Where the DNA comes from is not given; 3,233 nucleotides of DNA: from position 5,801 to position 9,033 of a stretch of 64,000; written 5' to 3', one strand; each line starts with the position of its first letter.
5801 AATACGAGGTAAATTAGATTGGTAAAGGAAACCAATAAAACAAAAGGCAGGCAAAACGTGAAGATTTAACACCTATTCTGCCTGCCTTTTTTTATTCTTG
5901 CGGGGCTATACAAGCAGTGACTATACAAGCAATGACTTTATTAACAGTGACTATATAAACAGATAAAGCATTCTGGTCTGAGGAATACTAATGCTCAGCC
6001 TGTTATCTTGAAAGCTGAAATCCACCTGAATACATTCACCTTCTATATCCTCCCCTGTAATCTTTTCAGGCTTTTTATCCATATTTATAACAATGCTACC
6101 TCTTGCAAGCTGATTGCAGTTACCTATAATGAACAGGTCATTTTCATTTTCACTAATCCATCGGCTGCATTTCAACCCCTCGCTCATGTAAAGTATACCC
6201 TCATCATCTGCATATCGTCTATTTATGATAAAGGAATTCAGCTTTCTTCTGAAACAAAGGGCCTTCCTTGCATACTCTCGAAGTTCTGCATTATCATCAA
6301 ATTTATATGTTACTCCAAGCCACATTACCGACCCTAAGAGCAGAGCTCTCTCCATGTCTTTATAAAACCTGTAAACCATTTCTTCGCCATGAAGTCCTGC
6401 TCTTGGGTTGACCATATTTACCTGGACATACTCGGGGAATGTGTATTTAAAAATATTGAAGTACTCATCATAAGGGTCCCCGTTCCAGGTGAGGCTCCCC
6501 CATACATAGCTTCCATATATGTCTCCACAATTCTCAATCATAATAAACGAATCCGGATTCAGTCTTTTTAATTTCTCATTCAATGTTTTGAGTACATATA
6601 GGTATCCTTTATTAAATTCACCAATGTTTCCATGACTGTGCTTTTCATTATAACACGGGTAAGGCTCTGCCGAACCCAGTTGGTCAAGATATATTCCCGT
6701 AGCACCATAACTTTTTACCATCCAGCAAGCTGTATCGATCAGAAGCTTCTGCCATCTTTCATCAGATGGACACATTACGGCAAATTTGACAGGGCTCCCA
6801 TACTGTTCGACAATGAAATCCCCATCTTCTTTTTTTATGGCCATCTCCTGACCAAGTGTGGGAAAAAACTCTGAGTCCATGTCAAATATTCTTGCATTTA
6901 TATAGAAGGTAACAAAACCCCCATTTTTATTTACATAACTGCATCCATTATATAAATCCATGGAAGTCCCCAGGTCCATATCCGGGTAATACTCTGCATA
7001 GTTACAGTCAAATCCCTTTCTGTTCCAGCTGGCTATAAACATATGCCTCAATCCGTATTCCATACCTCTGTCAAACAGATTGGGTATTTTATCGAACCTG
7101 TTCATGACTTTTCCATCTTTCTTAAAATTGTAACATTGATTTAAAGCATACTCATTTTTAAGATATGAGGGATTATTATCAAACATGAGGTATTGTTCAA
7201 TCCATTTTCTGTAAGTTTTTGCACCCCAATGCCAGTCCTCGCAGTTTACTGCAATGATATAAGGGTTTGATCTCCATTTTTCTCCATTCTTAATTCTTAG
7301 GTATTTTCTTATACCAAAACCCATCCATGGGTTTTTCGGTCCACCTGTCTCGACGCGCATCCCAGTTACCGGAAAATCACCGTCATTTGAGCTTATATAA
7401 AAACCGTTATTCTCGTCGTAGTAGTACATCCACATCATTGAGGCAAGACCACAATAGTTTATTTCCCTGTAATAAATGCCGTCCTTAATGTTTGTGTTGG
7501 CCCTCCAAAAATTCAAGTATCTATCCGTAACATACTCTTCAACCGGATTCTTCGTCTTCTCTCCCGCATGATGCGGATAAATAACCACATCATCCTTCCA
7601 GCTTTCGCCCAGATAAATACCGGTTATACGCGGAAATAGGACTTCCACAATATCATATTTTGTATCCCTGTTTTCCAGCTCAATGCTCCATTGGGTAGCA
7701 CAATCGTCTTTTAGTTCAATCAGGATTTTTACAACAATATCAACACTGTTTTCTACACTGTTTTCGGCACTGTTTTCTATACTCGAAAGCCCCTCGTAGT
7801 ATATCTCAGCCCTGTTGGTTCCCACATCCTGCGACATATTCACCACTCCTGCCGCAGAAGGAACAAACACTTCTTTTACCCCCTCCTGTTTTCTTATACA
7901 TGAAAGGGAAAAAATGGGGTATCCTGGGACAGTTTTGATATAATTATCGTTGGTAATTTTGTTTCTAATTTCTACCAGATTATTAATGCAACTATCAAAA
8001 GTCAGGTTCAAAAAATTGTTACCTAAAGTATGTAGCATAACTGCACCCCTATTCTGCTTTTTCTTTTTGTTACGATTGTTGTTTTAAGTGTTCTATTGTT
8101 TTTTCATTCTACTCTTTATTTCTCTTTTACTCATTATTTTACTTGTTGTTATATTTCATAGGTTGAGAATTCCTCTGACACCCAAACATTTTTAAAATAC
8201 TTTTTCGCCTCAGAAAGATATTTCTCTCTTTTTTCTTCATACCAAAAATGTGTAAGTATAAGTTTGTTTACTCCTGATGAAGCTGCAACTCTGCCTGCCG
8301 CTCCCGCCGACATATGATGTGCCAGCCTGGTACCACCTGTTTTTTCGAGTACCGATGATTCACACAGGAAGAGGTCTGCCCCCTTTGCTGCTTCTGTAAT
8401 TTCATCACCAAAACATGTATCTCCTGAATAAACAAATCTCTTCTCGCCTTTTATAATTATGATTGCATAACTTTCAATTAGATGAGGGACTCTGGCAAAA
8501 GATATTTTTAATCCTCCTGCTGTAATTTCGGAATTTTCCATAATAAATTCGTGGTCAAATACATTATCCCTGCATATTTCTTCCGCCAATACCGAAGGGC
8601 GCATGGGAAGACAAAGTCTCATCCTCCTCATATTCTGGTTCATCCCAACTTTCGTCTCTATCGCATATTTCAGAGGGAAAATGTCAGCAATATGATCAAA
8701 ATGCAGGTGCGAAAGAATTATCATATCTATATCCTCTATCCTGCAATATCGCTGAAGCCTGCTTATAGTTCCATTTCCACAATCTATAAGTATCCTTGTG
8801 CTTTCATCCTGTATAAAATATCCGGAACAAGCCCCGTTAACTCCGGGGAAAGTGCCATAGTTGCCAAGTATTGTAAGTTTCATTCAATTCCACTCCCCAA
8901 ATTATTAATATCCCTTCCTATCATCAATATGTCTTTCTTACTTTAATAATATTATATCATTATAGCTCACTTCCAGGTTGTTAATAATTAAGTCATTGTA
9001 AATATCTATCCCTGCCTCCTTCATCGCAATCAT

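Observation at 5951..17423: GntR(HutC)-controlled sugar locus with duplicated BadF-kinase/SIS modules, an MBL hydrolase and a 695-aa glycosidase-like protein of unrecognised family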

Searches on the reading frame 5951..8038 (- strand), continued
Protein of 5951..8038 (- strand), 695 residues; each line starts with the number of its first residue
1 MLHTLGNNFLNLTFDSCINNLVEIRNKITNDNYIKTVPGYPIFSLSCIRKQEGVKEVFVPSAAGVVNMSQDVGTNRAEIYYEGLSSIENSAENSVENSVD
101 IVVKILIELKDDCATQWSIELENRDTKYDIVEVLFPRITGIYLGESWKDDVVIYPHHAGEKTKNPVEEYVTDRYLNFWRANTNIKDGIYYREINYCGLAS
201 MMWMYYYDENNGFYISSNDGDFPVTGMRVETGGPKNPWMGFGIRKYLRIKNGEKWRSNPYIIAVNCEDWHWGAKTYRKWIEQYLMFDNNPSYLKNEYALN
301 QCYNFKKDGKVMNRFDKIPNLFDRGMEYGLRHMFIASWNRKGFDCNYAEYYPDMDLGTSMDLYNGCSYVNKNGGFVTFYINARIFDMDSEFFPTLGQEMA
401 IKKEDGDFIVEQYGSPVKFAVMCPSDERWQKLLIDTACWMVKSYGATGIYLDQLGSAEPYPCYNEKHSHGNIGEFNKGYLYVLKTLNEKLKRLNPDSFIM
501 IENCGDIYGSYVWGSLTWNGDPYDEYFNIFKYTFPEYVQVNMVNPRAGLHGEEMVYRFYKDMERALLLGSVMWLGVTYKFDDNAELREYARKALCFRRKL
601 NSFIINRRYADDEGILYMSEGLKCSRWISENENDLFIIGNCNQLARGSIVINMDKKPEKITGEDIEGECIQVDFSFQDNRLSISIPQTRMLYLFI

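Call 76: search_protein_families(library=ncbifam, proteins=[L011:3794-4738:+, L023:4000-4911:+, L081:4752-5675:+, L016:2902-3840:+, L001:12154-13419:+, L086:5238-6563:+, L046:12802-14046:+, L026:3535-4683:+, L085:5451-9014:+], max_evalue=1e-10)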
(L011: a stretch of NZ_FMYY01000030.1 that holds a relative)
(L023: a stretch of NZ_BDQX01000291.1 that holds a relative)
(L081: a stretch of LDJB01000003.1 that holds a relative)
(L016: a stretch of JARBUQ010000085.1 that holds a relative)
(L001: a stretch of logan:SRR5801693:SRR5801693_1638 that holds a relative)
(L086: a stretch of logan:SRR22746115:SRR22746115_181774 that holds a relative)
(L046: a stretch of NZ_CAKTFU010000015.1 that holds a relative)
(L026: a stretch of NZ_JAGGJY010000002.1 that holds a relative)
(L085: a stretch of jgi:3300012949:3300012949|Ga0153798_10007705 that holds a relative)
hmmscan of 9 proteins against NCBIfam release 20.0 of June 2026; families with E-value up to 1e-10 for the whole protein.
L011:3794-4738:+ (315 aa): 3 families
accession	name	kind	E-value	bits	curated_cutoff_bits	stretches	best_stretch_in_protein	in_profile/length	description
NF003915.0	PRK05441.1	subfamily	8.1e-120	399.4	168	1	13-306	3-296/300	N-acetylmuramic acid 6-phosphate etherase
NF009222.0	PRK12570.1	subfamily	4.3e-118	393.6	255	1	7-306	4-303/307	N-acetylmuramic acid 6-phosphate etherase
TIGR00274.1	TIGR00274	equivalog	2.2e-107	358.5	302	1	17-305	2-290/291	N-acetylmuramic acid 6-phosphate etherase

L023:4000-4911:+ (304 aa): 3 families
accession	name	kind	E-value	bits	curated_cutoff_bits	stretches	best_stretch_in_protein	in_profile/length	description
NF009222.0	PRK12570.1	subfamily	5.3e-121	403.2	255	1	9-300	13-304/307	N-acetylmuramic acid 6-phosphate etherase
NF003915.0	PRK05441.1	subfamily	5.9e-119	396.5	168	1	8-300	5-297/300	N-acetylmuramic acid 6-phosphate etherase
TIGR00274.1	TIGR00274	equivalog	3e-112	374.4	302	1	10-298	2-290/291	N-acetylmuramic acid 6-phosphate etherase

L081:4752-5675:+ (308 aa): 3 families
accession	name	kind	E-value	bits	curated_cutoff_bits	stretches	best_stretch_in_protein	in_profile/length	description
NF003915.0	PRK05441.1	subfamily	1.4e-114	382.1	168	1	7-299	4-296/300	N-acetylmuramic acid 6-phosphate etherase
NF009222.0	PRK12570.1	subfamily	7.3e-113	376.5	255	1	3-299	7-303/307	N-acetylmuramic acid 6-phosphate etherase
TIGR00274.1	TIGR00274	equivalog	6e-105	350.5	302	1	9-298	1-290/291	N-acetylmuramic acid 6-phosphate etherase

L016:2902-3840:+ (313 aa): 3 families
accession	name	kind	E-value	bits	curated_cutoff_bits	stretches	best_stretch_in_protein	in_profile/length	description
NF003915.0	PRK05441.1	subfamily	3.4e-122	407.2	168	1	14-309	3-298/300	N-acetylmuramic acid 6-phosphate etherase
NF009222.0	PRK12570.1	subfamily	5.3e-122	406.5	255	1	12-309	8-305/307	N-acetylmuramic acid 6-phosphate etherase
TIGR00274.1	TIGR00274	equivalog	1.2e-107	359.3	302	1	17-305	1-289/291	N-acetylmuramic acid 6-phosphate etherase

L001:12154-13419:+ (422 aa): 0 families

L086:5238-6563:+ (441 aa): 2 families
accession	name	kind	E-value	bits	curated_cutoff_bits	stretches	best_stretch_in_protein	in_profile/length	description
NF011657.0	PRK15076.1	subfamily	7.9e-98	327.9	486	1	6-440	2-431/432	alpha-galactosidase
NF041089.1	alpha_gluc_AglA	equivalog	1.6e-45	155.8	650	1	8-233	2-228/464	alpha-glucosidase AglA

L046:12802-14046:+ (415 aa): 2 families
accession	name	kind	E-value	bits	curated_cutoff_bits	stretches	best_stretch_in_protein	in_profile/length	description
NF041176.1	GlyK_Thmprot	equivalog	3e-74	250.7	550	1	35-413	27-395/397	glycerate 2-kinase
NF040791.1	gly_kin_Thpl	equivalog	6.1e-59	200.3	670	1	17-411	20-409/410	glycerate 2-kinase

L026:3535-4683:+ (382 aa): 3 families
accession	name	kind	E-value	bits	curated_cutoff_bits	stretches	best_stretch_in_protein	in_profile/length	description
TIGR00045.1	TIGR00045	subfamily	5.8e-144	479.7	168.45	1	2-372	1-372/375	glycerate kinase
NF007401.0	PRK09932.1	equivalog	1e-111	373.8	625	1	1-365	1-366/381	glycerate 3-kinase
NF007668.0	PRK10342.1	equivalog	2.6e-110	369.1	686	1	1-365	1-366/381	glycerate 2-kinase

L085:5451-9014:+ (1187 aa): 4 families
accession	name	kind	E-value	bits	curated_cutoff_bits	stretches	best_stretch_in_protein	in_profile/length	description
TIGR03300.1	assembly_YfgL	equivalog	3.2e-28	98.5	285.2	1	840-931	87-174/377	outer membrane protein assembly factor BamB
NF008351.0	PRK11138.1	equivalog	2.2e-26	92.3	423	1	902-969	120-187/394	outer membrane protein assembly factor BamB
NF053615.1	SerThrKinAfsKStmc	equivalog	2.9e-24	85.7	1300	1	908-1002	711-803/809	protein serine/threonine kinase AfsK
TIGR03075.1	PQQ_enz_alc_DH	subfamily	5.4e-16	58.3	480.05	0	840-931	49-149/530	PQQ-dependent dehydrogenase, methanol/ethanol family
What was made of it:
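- On MurQ MurNAc-6-P etherase: Genuine MurQ in L011, L016, L023 and L081 scores 350-374 bits (call 76).
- Closest known: MurK/MurQ N-acetylmuramic acid salvage. Same: True MurQ substitutes for SIS1 in four related loci (call 76).
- True MurQ is embedded in four loci (call 76).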

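Call 77: search_protein_representatives(protein=window:5951-8038:-)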
Query: 695 residues. Proteins with E-value up to 0.001 (for the whole library): 1937; up to 1e-10: 919; up to 1e-30: 147. The best 150 are listed.
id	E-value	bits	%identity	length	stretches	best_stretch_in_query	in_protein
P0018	2.3e-243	825.9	55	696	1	1-643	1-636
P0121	5.2e-174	596.6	45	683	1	96-689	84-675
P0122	8.1e-161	553.0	49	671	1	116-650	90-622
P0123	1.6e-160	552.1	48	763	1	113-610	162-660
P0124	3.1e-160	551.1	41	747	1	5-625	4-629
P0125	2.5e-156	538.2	45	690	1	110-660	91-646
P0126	6.0e-152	523.7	51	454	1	1-464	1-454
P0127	8.2e-145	500.1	46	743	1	127-627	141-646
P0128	1.0e-140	486.6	43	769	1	87-653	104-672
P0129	3.8e-131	454.9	40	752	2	5-547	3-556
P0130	2.3e-129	449.0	43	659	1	124-627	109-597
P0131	1.6e-128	446.2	45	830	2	115-475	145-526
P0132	4.3e-124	431.6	52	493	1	264-619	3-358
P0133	6.5e-123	427.7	47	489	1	132-569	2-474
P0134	1.6e-109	383.4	35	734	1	5-688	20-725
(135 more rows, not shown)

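Call 79: search_solved_structures(query=L085:5451-9014:+, max_evalue=0.001)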
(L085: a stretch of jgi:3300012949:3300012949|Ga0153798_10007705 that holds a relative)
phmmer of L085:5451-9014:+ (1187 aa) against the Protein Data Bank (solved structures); distinct sequences matched with E-value up to 0.001: 56.
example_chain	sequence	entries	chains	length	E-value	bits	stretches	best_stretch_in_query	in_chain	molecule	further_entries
8prj_A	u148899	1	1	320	4e-98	332.8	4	839-992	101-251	v31Bagel8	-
6tjg_A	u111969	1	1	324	6.7e-78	265.8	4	839-980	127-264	Cake8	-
6tjh_A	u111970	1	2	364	5.1e-64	219.8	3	839-980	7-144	Cake9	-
6tji_A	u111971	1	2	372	7.9e-64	219.2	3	839-980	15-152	Cake10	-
7awz_A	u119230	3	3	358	3.4e-58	200.5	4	839-972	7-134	Scone-E | SconeE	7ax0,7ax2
7awy_A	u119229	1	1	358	1.6e-53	185.1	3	839-982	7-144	Scone-R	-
3hxj_A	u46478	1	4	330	3.2e-49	170.8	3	838-980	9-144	Pyrrolo-quinoline quinone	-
7evf_AA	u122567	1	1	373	3.3e-44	154.2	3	858-1009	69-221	PQQ_3 domain-containing protein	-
6tjf_A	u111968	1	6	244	8.2e-43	149.6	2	839-980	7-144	Cake6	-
7dxn_A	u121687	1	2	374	1.1e-41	145.9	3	839-987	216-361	Membrane associated protein kinase with beta-propeller domain, pyrrolo-quinoline quinone b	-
6tje_A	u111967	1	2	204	2.1e-34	121.7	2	839-958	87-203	Cake5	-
7eq5_A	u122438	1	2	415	3.3e-33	117.8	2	858-1009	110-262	Membrane associated protein kinase with beta-propeller domain, pyrrolo-quinoline quinone b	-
8pra_A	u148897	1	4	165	6.2e-33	116.9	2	841-958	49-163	Cell surface protein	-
8prs_A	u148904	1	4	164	1.9e-32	115.2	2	841-968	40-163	nvBagel4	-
6tjd_A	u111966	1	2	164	1.6e-26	95.6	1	839-999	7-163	Cake4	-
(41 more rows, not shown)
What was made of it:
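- The Metallophos domain is nearest to the phosphodiesterases Rv0805/Icc (call 79).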

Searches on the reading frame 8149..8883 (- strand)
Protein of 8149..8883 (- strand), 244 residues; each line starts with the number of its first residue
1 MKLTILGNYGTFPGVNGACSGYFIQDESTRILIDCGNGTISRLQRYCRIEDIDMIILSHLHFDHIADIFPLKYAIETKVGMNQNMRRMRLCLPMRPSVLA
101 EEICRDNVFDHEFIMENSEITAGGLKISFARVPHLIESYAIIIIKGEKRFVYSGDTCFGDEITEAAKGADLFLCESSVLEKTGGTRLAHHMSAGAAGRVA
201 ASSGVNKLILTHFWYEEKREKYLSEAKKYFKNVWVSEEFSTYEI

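Call 3: search_protein_families(library=pfam, proteins=[window:8149-8883:-], max_evalue=0.01)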
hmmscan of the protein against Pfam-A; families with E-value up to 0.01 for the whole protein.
window:8149-8883:- (244 aa): 4 families
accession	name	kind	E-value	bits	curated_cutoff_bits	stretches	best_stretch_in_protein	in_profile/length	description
PF12706.13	Lactamase_B_2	-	7e-21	75.2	27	1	29-213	1-200/200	Beta-lactamase superfamily domain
PF00753.33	Lactamase_B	-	1.3e-16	61.6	22.7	1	17-181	4-162/196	Metallo-beta-lactamase superfamily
PF23023.1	Anti-Pycsar_Apyc1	-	0.0011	19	50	1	28-83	29-85/250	Anti-Pycsar protein Apyc1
PF16661.11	Lactamase_B_6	-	0.0033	17.2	27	1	25-81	3-65/193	Metallo-beta-lactamase superfamily domain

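Call 4: search_protein_families(library=ncbifam, proteins=[window:8149-8883:-], max_evalue=0.01)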
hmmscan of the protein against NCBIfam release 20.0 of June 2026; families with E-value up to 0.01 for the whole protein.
window:8149-8883:- (244 aa): 20 families
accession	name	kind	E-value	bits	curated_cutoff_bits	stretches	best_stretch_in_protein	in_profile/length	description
NF041851.1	cyc_nuc_deg_phdiest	equivalog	4.5e-40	137.6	400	1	1-231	1-239/253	cyclic nucleotide-degrading phosphodiesterase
NF000801.0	PRK00055.1-3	equivalog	1.3e-33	116.3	252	2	148-244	205-303/307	ribonuclease Z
TIGR02651.1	RNase_Z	equivalog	3.2e-31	108.5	292.95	2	146-244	200-302/302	ribonuclease Z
NF000805.0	PRK00055.2-3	equivalog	1.5e-17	63.8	416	2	148-235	201-291/307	ribonuclease Z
NF000804.0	PRK00055.2-1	equivalog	5.8e-16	58.4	402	1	153-243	206-298/306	ribonuclease Z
NF002558.0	PRK02126.1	subfamily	1.2e-12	47.5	315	2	160-234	259-336/345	ribonuclease Z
NF000800.0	PRK00055.1-1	equivalog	4.2e-11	42.4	398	2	148-244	205-305/305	ribonuclease Z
NF041257.1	GntH_guanitoxin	equivalog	4.2e-10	39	333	1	5-78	17-94/374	guanitoxin biosynthesis MBL fold metallo-hydrolase GntH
NF000806.0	PRK00055.2-4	equivalog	1.2e-07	31.2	363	1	2-68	3-70/280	ribonuclease Z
TIGR02649.1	true_RNase_BN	exception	2.9e-07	29.8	563.7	1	148-243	204-303/304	ribonuclease BN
NF045584.1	cas14_MBL_CASP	equivalog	1.6e-06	26.7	800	1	15-66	12-65/612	type VII CRISPR-associated protein Cas14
TIGR03307.1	PhnP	equivalog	4.5e-06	26.2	272.25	1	18-79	37-94/249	phosphonate metabolism protein PhnP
NF002553.0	PRK02113.1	equivalog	1e-05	25.1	386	1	23-68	39-83/252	MBL fold metallo-hydrolase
TIGR03675.1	arCOG00543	equivalog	2.9e-05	22.5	580.2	1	20-89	189-267/631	beta-CASP ribonuclease aCPSF1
NF033106.1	blaL1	exception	0.00019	20.4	560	0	46-127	92-173/290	L1 family subclass B3 metallo-beta-lactamase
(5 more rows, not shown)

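Call 10: search_solved_structures(query=window:8149-8883:-, max_evalue=0.001)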
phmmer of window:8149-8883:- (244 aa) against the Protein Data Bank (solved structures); distinct sequences matched with E-value up to 0.001: 12.
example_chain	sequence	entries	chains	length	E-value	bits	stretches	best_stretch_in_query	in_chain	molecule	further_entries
6kns_A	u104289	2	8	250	5.9e-34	120.7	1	1-231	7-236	Putative metal-dependent hydrolase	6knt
1zkp_A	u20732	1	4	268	4.5e-32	114.6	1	1-231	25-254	hypothetical protein BA1088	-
8gyg_A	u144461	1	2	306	1.2e-10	44.4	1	30-68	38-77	Arysulfatase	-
2cbn_A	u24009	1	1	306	2.1e-07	33.9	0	148-242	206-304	RIBONUCLEASE Z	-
9ey0_E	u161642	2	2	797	5.1e-05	26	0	27-68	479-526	Zinc phosphodiesterase ELAC protein 2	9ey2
8z0p_A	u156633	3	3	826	5.9e-05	25.8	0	27-68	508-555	Zinc phosphodiesterase ELAC protein 2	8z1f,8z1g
1y44_A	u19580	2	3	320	6.3e-05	25.7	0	148-217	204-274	Ribonuclease Z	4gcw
7u2r_A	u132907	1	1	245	8.7e-05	25.3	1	27-162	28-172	Apyc1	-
8rr1_E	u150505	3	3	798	0.00021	24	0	27-68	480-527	Zinc phosphodiesterase ELAC protein 2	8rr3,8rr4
3zwf_A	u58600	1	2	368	0.00046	22.9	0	1-79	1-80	ZINC PHOSPHODIESTERASE ELAC PROTEIN 1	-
9ey1_E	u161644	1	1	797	0.00073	22.2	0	20-68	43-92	Zinc phosphodiesterase ELAC protein 2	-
8cbl_E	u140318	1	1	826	0.00083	22.1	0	20-68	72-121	Zinc phosphodiesterase ELAC protein 2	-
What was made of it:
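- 8149..8883 (-): Cytoplasmic MBL-fold hydrolase (244 aa, HLHFDH motif), YhfI/BA1088-like probable phosphodiesterase. Calls 3, 4 and 10.
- Closest known: YhfI/BA1088-type MBL phosphodiesterases. Same: E 6e-34 to 6kns (call 10).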
